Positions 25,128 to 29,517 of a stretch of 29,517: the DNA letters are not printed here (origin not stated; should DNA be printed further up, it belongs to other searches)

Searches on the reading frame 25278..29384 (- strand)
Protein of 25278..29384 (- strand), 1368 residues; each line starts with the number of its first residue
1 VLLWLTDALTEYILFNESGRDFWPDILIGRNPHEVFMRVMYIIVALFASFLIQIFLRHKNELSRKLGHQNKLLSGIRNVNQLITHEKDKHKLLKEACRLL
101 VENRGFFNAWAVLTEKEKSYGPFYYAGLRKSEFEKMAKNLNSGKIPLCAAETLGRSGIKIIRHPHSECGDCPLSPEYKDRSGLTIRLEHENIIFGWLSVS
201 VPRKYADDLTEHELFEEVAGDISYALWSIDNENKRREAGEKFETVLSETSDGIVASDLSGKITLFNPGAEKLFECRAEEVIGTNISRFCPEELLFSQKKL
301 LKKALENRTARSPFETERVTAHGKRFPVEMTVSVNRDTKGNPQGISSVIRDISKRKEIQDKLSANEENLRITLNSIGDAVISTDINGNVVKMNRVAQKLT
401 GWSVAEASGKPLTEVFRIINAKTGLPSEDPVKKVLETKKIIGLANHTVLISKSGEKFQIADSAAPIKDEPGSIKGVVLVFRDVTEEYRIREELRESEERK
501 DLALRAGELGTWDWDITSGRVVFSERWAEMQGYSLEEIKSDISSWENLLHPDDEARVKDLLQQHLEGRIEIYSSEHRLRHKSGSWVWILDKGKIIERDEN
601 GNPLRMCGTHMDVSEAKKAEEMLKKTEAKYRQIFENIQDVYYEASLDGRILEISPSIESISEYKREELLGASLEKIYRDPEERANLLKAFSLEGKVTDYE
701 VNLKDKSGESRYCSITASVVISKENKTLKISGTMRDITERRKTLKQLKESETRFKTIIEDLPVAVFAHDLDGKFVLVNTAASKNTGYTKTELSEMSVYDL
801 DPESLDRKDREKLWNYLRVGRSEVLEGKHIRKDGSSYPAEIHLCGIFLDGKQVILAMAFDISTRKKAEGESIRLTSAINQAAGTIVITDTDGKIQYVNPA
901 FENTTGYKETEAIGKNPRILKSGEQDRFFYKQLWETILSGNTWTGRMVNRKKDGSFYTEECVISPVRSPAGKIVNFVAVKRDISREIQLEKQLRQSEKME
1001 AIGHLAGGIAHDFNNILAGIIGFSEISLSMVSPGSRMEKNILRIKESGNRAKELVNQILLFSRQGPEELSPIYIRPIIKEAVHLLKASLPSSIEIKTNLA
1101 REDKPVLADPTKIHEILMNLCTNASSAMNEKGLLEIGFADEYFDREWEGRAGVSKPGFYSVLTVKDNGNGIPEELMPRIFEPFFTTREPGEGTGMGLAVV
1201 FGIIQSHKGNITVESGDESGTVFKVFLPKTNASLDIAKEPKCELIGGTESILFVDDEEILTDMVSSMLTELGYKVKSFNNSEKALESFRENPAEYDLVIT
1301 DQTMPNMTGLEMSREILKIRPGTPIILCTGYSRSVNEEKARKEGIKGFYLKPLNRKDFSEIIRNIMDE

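Call 100: search_protein_families(library=ncbifam, proteins=[window:25278-29384:-], max_evalue=0.0001)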
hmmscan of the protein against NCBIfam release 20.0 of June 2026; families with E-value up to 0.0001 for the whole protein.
window:25278-29384:- (1368 aa): 139 families (the best 25 are shown)
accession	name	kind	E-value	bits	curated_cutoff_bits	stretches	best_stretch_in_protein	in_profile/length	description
TIGR00229.1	sensory_box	domain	7e-121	397.8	22.9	6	748-870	1-125/126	PAS domain S-box protein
NF052573.1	HisKinEspAMyxo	equivalog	3.4e-105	352.7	1400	5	856-1322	238-704/755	serine histidine kinase EspA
NF010076.0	PRK13557.1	subfamily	1.3e-100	337.3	631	1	886-1367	44-534/540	histidine kinase famiy protein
NF008468.0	PRK11360.1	equivalog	4e-99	332.7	646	4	878-1231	274-610/616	two-component system sensor histidine kinase AtoS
NF010411.0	PRK13837.1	equivalog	3.1e-93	313.3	647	1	971-1364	419-810/828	two-component system VirA-like sensor kinase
NF046020.1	HisKinCckABruc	equivalog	3.6e-84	283.2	1000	1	982-1367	460-868/868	cell cycle histidine kinase CckA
NF052574.1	HisKinEspCMyxo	equivalog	1.8e-78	264.5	1200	2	864-1320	276-735/785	serine histidine kinase EspC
NF007298.0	PRK09776.1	equivalog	8.6e-77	259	1135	4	300-494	490-681/1111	diguanylate cyclase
NF046026.1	HisKinCckACaul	equivalog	1e-71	242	1000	1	981-1364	281-674/678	cell cycle histidine kinase CckA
NF041777.1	sens_FixL_Rhizob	equivalog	4e-69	233.5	850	4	842-1231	100-483/485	sensor protein FixL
NF053781.1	cdiGMPphdstlr2612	equivalog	3.8e-56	190.5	1600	3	350-684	439-770/1268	Tlr1612 family c-di-GMP phosphodiesterase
NF046044.1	PnpS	equivalog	2.5e-53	181.5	400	3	864-1228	47-390/390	two-component system histidine kinase PnpS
TIGR02938.1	nifL_nitrog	equivalog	1.1e-50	172.6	242.45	2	876-999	8-131/494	nitrogen fixation negative regulator NifL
NF047874.1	MASE3_PAS_HK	subfamily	2.2e-46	158.9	560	4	879-1234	272-630/655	MASE3 domain-containing sensor histidine kinase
NF033092.0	HK_WalK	equivalog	9.4e-44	150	725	3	864-1228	250-593/594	cell wall metabolism sensor histidine kinase WalK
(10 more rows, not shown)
